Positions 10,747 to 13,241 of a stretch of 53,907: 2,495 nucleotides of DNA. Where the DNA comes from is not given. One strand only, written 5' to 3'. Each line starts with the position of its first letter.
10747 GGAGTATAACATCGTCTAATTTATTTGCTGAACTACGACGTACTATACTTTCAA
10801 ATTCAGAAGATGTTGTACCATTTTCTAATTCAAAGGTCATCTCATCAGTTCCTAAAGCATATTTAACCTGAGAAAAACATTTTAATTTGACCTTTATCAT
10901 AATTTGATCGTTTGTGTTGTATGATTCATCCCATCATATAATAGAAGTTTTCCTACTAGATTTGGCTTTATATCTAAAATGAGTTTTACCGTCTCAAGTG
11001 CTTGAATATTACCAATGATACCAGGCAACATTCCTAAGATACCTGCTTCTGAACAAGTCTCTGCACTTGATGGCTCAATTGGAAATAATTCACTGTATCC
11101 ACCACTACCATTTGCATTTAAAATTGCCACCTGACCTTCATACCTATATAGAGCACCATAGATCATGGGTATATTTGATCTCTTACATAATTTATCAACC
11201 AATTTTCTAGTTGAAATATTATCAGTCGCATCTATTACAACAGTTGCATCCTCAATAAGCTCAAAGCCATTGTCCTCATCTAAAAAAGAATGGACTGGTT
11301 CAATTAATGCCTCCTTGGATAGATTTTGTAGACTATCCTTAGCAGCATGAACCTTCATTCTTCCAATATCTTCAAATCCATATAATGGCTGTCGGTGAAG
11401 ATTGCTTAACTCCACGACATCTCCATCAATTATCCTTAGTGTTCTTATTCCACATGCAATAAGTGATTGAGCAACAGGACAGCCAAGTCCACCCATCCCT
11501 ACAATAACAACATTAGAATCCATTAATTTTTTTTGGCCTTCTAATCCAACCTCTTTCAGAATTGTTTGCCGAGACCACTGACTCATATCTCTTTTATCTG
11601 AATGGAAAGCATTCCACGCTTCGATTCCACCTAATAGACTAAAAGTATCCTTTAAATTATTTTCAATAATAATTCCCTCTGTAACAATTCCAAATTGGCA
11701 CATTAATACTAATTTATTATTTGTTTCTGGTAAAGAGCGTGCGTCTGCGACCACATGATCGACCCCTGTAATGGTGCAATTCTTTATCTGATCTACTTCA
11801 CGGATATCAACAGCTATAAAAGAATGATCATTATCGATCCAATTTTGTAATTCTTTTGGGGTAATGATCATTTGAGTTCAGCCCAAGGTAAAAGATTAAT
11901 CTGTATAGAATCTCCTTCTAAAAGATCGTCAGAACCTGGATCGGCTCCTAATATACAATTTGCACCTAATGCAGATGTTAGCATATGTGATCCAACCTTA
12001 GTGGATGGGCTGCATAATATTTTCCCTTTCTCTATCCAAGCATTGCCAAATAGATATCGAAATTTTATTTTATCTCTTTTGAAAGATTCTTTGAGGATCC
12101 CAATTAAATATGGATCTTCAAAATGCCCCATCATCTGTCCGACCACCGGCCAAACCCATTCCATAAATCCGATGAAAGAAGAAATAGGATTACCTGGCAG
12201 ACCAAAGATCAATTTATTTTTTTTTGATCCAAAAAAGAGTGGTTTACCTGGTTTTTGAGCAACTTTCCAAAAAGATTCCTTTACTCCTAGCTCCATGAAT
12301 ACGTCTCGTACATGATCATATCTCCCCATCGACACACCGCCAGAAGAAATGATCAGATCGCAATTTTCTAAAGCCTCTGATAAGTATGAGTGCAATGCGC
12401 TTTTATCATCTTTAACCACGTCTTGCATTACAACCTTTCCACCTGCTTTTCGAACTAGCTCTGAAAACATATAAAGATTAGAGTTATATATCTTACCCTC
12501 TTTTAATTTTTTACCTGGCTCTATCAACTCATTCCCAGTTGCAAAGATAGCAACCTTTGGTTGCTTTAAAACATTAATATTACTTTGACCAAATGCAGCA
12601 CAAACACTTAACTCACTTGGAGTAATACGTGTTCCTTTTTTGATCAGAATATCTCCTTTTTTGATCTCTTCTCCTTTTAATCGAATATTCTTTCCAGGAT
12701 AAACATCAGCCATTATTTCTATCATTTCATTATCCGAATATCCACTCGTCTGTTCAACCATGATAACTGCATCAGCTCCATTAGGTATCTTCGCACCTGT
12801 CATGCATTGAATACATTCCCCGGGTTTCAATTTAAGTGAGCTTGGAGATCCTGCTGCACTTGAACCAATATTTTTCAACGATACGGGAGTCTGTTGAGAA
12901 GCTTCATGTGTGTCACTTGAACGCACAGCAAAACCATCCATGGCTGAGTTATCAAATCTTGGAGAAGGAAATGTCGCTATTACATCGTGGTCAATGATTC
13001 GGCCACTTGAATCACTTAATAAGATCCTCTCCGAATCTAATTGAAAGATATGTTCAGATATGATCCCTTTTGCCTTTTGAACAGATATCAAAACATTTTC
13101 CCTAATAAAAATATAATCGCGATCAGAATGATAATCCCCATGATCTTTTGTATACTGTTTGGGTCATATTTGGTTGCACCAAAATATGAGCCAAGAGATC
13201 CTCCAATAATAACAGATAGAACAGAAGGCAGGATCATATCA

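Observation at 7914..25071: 17-kb supercluster linking the Soe-like enzyme to its cofactor pathway, a cysteine dioxygenase and two anion permeases: possible cysteine -> sulfite -> sulfate module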

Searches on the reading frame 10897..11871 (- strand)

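Call 3: search_protein_families(library=pfam, proteins=[window:10897-11871:-])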
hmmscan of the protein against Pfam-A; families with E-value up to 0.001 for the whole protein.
window:10897-11871:- (324 aa): 2 families
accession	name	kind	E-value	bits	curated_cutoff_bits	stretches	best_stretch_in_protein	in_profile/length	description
PF00899.27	ThiF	-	9e-68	228.4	28.1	1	100-323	2-228/238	ThiF family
PF13241.12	NAD_binding_7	-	0.00027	21.9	22.1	1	116-236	5-89/104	Putative NAD(P)-binding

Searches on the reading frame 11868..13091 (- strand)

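Call 3: search_protein_families(library=pfam, proteins=[window:11868-13091:-])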
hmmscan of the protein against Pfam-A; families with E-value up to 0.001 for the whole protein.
window:11868-13091:- (407 aa): 3 families
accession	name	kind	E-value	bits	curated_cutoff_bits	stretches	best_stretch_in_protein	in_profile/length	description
PF03453.22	MoeA_N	-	4.6e-47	160.1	30.8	1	2-168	1-160/160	MoeA N-terminal region (domain I and II)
PF00994.29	MoCF_biosynth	-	1.9e-29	102.6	26.6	1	181-316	1-141/144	Probable molybdopterin binding domain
PF03454.20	MoeA_C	-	4.1e-08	33.8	22.1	1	332-401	3-72/72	MoeA C-terminal region (domain IV)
